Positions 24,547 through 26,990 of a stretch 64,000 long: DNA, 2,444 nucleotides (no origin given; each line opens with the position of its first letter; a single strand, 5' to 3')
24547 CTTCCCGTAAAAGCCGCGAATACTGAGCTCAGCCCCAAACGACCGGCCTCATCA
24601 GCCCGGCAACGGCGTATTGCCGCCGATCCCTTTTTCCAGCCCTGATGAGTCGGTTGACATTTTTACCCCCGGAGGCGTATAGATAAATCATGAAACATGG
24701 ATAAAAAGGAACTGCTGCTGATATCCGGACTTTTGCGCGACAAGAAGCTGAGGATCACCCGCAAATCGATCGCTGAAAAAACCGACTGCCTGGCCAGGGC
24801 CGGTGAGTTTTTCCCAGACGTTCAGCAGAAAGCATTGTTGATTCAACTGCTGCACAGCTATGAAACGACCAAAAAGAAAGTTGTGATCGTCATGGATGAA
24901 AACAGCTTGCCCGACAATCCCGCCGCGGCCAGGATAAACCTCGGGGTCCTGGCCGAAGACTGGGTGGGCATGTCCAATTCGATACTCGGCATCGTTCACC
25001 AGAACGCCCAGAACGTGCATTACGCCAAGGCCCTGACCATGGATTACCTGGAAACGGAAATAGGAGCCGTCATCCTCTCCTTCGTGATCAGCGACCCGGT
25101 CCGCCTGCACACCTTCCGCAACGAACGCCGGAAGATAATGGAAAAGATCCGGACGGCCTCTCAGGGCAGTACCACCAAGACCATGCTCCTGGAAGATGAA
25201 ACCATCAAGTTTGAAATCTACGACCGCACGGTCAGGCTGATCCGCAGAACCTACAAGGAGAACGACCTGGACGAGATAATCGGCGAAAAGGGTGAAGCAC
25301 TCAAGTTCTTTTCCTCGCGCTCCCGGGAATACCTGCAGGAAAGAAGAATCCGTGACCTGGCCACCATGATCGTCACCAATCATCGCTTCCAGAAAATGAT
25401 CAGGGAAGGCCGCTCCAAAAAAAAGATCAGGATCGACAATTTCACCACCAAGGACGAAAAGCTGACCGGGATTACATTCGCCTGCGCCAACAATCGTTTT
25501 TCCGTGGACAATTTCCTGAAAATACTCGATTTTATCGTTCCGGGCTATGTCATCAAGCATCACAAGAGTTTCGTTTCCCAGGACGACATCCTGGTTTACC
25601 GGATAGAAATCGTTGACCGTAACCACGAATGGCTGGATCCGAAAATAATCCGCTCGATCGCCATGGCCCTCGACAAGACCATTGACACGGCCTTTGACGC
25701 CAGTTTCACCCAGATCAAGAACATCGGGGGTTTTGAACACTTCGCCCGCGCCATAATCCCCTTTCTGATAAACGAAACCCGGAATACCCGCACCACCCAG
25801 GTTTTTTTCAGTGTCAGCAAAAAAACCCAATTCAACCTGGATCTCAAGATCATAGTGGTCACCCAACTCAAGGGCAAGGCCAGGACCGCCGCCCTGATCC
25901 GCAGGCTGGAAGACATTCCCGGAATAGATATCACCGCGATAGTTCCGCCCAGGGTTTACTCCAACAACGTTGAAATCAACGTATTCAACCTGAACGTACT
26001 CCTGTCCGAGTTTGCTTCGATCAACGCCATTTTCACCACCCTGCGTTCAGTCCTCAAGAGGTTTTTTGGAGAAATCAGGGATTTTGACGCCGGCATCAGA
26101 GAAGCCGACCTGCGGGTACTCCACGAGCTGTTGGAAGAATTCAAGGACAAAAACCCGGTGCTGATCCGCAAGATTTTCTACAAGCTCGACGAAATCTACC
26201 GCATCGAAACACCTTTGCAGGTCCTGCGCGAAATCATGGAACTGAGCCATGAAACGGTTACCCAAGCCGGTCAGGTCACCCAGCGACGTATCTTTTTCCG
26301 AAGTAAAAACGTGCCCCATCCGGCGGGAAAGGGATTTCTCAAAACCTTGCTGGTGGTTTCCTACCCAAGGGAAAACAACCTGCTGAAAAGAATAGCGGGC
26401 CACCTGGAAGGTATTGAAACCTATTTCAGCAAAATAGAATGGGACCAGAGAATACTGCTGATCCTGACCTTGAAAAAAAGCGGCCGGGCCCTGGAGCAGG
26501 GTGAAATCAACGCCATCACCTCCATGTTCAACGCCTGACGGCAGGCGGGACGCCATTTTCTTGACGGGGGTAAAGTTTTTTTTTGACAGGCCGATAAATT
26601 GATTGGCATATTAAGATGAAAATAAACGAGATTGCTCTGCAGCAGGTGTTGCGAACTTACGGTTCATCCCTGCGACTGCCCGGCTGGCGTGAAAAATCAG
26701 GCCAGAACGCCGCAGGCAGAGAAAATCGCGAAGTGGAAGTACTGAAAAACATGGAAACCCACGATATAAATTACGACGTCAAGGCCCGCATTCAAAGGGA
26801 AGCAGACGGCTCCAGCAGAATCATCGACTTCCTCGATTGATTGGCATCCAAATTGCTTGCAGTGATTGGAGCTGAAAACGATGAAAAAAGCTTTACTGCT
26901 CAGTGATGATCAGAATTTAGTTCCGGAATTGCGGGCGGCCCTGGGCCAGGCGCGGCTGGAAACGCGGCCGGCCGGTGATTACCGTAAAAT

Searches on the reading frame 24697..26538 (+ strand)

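Call 3: search_protein_families(library=pfam, proteins=[window:24697-26538:+], max_evalue=0.1)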
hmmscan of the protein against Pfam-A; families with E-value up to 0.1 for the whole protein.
window:24697-26538:+ (613 aa): 1 family
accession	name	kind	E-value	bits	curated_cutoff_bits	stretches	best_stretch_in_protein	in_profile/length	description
PF04406.19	TP6A_N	-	0.084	13.2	26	0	512-538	8-34/62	Type IIB DNA topoisomerase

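Call 5: search_protein_families(library=ncbifam, proteins=[window:24697-26538:+], max_evalue=0.01)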
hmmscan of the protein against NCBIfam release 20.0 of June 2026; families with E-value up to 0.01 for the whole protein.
window:24697-26538:+ (613 aa): 0 families

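Call 28: search_protein_families(library=ncbifam, proteins=[window:24697-26538:+], max_evalue=0.01)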
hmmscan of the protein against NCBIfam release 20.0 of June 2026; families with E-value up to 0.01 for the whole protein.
window:24697-26538:+ (613 aa): 0 families

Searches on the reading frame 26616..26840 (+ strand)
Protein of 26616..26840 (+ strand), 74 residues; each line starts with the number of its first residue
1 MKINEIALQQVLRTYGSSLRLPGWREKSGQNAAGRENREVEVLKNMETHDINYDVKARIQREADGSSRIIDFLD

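Call 3: search_protein_families(library=pfam, proteins=[window:26616-26840:+], max_evalue=0.1)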
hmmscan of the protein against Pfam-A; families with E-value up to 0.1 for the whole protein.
window:26616-26840:+ (74 aa): 0 families

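Call 5: search_protein_families(library=ncbifam, proteins=[window:26616-26840:+], max_evalue=0.01)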
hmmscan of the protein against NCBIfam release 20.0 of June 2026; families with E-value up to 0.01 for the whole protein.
window:26616-26840:+ (74 aa): 0 families

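Call 37: search_protein_families(library=pfam, alignment_id=A3, max_evalue=10)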
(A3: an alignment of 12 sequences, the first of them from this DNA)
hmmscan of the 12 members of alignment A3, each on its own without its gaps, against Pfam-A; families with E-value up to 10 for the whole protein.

A. member 1, seq(74 aa): 0 families

B. families by the number of members that match (of 12 scanned): 3 families
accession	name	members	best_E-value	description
PF18149.6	Helicase_PWI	1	0.033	N-terminal helicase PWI domain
PF07873.16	YabP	1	0.12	YabP family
PF25609.1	Unc5_NetrinR_N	1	0.13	Netrin receptor unc-5 N-terminal domain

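Call 38: find_homologous_proteins(query=A3, max_evalue=0.01)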
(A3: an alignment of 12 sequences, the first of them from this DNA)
Query A3 (12 sequences) (74 aa, profile of the alignment): 77 proteins with E <= 0.01 among 546 candidates.
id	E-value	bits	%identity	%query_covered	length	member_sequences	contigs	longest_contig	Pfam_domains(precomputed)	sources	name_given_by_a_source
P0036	8.8e-28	114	27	99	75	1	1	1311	-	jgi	jgi:hypothetical protein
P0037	1.7e-27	113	27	99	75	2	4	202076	-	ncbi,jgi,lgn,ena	-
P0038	7.7e-27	111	27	99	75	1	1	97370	-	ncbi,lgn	ncbi:MAG: hypothetical protein ACM3SY_01540 [Candidatus Omnitrophota bacterium]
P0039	8.6e-27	111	29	99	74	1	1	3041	-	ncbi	-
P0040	2.0e-26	110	27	100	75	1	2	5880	-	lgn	-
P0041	2.6e-26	110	24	99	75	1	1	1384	-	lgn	-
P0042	5.9e-26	109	23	99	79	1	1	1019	-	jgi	jgi:hypothetical protein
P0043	8.3e-26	108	26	99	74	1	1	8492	-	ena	-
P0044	8.4e-26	108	28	99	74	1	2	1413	-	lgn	-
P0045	8.9e-26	108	25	99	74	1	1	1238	-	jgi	jgi:hypothetical protein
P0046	1.1e-25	108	25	99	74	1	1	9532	-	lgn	-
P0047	1.1e-25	108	29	99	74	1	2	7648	-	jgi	jgi:hypothetical protein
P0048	1.3e-25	107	26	99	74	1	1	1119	-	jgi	jgi:hypothetical protein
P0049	1.7e-25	107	27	99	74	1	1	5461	-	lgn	-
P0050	2.5e-25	107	25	99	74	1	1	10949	-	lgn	-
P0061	1.8e-24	104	30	99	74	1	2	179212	-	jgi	-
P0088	1.0e-21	95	27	99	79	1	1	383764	-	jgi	jgi:hypothetical protein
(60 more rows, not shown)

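Call 39: search_solved_structures(query=A3, max_evalue=10, show_alignments=2)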
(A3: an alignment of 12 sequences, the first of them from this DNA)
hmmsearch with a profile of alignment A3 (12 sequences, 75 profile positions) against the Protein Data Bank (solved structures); distinct sequences matched with E-value up to 10: 6.
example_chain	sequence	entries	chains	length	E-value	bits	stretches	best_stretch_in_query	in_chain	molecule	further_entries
8ipi_A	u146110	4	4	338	0.23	15.2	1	3-33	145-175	12S rRNA N4-methylcytidine (m4C) methyltransferase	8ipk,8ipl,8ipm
7pnv_b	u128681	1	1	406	0.4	14.5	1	3-34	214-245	12S rRNA N4-methylcytidine methyltransferase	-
7pnx_b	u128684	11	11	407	0.42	14.4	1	3-33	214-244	12S rRNA N4-methylcytidine (m4C) methyltransferase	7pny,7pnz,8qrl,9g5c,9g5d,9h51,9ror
3o6q_A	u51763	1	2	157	0.76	13.6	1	9-61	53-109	Stage II sporulation protein SA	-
7k5i_f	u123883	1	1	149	1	13.1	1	5-60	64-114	40S ribosomal protein S27a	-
5vyc_f1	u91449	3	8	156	1.1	13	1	5-60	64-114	Ribosomal protein S27a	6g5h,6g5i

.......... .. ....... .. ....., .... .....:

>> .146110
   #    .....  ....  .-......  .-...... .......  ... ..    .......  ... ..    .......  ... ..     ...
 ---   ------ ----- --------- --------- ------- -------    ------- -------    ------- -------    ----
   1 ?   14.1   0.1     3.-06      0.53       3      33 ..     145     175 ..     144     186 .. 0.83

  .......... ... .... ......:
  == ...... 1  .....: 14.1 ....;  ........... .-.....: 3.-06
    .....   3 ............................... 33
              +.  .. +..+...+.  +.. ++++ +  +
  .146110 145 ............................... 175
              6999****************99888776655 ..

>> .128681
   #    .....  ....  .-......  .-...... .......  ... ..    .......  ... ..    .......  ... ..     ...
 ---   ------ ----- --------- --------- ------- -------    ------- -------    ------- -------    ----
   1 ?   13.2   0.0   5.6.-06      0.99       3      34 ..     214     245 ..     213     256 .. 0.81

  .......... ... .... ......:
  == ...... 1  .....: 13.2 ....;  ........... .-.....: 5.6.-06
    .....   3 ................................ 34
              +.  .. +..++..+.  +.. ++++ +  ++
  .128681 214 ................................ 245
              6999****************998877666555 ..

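Call 76: predict_structure(alignment_id=A5)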
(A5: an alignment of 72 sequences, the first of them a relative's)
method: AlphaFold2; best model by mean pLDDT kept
length: 74 residues; sequences in the alignment: 72
mean_pLDDT: 59.7   pTM: 0.23
mean pLDDT of the five models: 59.7, 58.3, 56.1, 56.0, 54.3
residues with pLDDT >= 90: 0; 70-90: 16; 50-70: 40; < 50: 18
segments of 3 or more residues with pLDDT < 50: 27-35, 60-62
pLDDT, mean of each block of 10 residues (from residue 1): 85 77 50 49 53 50 52 62
secondary structure, 60 per line:
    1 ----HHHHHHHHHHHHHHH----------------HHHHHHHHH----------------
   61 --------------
elements in order: H5-19 H36-44

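Call 77: find_encoding_contigs(protein=P0088, flank=10000, max_places=1)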
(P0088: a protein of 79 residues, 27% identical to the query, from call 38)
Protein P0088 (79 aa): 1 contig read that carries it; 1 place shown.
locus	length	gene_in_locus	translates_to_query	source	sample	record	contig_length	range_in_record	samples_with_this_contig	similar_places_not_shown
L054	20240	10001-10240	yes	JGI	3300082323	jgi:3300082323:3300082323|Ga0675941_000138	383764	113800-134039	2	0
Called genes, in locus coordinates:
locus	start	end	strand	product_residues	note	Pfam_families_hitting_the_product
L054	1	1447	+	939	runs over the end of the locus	-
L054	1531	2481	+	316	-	-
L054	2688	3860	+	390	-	PF13699:eCIS_core, PF14521:Aspzincin_M35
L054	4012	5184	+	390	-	PF13699:eCIS_core, PF14521:Aspzincin_M35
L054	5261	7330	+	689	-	PF13699:eCIS_core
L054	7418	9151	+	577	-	PF13699:eCIS_core, PF09533:DUF2380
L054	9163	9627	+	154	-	-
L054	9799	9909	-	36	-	-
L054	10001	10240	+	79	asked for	-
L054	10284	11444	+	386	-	PF00512:HisKA (weak)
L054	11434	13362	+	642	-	PF12895:ANAPC3 (faint), PF00515:TPR_1 (faint), PF07719:TPR_2 (faint), PF13174:TPR_6 (faint), PF13181:TPR_8 (faint), PF13424:TPR_12 (faint), PF13428:TPR_14 (faint), PF14559:TPR_19 (faint)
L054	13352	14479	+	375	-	PF00512:HisKA, PF02518:HATPase_c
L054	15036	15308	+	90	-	PF14079:DUF4260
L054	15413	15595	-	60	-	-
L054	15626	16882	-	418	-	PF00685:Sulfotransfer_1 (faint), PF13469:Sulfotransfer_3, PF17784:Sulfotransfer_4 (weak)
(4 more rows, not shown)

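Call 78: find_encoding_contigs(protein=P0061, flank=10000, max_places=1)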
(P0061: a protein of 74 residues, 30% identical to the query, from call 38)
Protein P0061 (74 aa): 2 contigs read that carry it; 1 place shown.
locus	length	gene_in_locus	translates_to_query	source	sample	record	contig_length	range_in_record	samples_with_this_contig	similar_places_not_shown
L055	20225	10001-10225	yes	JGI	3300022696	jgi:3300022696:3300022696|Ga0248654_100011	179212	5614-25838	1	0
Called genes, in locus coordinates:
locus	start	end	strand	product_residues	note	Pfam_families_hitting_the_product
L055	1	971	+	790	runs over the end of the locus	PF02633:Creatininase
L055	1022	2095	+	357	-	PF02746:MR_MLE_N, PF13378:MR_MLE_C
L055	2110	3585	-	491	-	PF00672:HAMP, PF00512:HisKA, PF02518:HATPase_c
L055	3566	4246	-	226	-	PF00072:Response_reg, PF00486:Trans_reg_C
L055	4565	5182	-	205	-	PF04367:DUF502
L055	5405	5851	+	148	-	PF00011:HSP20, PF17886:ArsA_HSP20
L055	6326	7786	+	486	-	PF00089:Trypsin, PF13365:Trypsin_2, PF00595:PDZ, PF13180:PDZ_2, PF17820:PDZ_6, PF00595:PDZ, PF13180:PDZ_2, PF17820:PDZ_6, +3 more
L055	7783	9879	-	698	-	PF11412:DsbD_N (weak), PF00085:Thioredoxin, PF03190:Thioredox_DsbH (weak), PF13098:Thioredoxin_2, PF13899:Thioredoxin_7, PF02683:DsbD_TM, PF13386:DsbD_2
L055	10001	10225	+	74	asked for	-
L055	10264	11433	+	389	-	PF01590:GAF (weak), PF13492:GAF_3 (weak), PF00512:HisKA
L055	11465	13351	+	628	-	PF00515:TPR_1 (faint), PF12895:ANAPC3 (faint), PF07719:TPR_2 (faint), PF13174:TPR_6 (faint), PF13181:TPR_8 (faint), PF13424:TPR_12 (faint), PF13428:TPR_14 (faint), PF13432:TPR_16 (faint), +1 more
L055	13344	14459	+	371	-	PF00512:HisKA, PF02518:HATPase_c, PF14501:HATPase_c_5 (weak)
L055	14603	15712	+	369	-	PF01764:Lipase_3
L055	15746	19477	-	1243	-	PF07690:MFS_1, PF01564:Spermine_synth, PF00515:TPR_1 (weak), PF07719:TPR_2 (weak), PF13414:TPR_11, PF14559:TPR_19, PF00515:TPR_1, PF14559:TPR_19, +23 more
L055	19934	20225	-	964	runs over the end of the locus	PF20009:GEVED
